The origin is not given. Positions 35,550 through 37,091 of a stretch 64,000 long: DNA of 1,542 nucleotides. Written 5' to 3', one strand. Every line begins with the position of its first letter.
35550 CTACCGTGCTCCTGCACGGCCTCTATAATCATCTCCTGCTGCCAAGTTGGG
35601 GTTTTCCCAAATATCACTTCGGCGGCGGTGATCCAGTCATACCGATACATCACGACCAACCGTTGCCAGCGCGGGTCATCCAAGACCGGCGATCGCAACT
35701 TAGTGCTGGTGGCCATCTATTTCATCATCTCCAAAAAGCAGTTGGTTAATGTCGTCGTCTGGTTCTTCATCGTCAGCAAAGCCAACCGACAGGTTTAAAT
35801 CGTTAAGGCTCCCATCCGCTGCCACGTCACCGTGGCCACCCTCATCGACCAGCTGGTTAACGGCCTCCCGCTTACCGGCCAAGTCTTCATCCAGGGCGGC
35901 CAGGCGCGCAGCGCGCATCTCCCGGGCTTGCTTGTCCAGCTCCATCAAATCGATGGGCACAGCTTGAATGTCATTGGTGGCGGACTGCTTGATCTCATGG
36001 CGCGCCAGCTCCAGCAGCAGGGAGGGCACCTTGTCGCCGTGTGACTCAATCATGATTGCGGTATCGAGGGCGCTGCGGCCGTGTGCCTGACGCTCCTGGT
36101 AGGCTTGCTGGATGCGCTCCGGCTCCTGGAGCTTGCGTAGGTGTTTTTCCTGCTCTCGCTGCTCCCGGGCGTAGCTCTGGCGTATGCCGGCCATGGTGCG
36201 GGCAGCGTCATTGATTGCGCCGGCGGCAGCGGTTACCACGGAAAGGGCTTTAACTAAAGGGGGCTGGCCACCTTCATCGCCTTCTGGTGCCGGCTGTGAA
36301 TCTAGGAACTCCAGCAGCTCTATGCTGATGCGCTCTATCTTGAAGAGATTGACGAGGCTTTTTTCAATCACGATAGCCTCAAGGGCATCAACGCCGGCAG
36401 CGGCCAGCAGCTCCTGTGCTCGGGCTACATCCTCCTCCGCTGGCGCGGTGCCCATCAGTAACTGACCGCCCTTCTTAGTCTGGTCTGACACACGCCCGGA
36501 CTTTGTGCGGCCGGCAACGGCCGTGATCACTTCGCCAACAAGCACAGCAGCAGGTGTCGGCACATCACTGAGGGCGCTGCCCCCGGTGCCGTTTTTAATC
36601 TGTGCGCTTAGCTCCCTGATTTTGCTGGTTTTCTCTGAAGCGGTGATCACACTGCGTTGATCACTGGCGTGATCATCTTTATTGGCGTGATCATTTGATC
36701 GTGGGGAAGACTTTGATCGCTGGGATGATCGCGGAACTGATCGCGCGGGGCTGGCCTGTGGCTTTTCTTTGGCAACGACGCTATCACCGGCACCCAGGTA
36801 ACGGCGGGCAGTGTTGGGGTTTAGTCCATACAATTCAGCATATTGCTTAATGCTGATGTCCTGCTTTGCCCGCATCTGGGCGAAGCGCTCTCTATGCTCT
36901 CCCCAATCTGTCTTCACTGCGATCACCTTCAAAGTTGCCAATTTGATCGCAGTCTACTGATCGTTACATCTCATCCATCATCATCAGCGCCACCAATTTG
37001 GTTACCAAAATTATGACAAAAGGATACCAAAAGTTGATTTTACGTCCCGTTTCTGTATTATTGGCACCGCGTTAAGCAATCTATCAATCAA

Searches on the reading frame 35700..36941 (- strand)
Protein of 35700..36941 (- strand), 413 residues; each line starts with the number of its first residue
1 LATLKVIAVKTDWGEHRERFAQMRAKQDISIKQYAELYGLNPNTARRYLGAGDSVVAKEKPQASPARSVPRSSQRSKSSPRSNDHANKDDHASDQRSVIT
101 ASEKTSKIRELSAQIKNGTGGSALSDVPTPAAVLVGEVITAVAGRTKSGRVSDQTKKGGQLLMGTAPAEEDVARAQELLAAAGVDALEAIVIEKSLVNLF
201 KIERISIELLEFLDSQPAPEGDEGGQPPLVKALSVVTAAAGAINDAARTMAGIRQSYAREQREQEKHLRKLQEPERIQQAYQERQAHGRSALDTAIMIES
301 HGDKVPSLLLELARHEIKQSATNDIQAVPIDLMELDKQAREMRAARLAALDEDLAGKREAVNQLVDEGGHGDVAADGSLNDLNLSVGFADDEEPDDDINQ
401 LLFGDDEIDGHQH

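Call 10: search_protein_families(library=pfam, proteins=[window:35700-36941:-], max_evalue=0.01)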
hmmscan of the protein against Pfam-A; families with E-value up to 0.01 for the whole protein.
window:35700-36941:- (413 aa): 1 family
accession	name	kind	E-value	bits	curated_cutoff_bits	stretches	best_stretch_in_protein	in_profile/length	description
PF15759.10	TMEM108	-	0.0029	17.1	27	1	44-132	220-302/514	TMEM108 family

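Call 11: search_protein_families(library=phrogs, proteins=[window:35700-36941:-], max_evalue=0.01)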
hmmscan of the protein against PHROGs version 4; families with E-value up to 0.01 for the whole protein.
window:35700-36941:- (413 aa): 5 families
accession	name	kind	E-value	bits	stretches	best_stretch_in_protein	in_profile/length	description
phrog_1711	-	head and packaging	8.1e-56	190.8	1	12-408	2-404/417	terminase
phrog_23417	-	unknown function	1.2e-09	39.4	1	331-407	29-105/105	-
phrog_370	-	head and packaging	2.8e-07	31.7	1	10-106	3-102/284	terminase small subunit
phrog_32222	-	unknown function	5.6e-06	27.2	1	10-95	3-86/241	-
phrog_51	-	head and packaging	3e-05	24.9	1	10-87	3-74/261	terminase small subunit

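Call 80: search_protein_families(library=ncbifam, proteins=[window:35700-36941:-], max_evalue=0.01)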
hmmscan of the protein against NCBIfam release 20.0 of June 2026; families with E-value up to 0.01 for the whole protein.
window:35700-36941:- (413 aa): 0 families
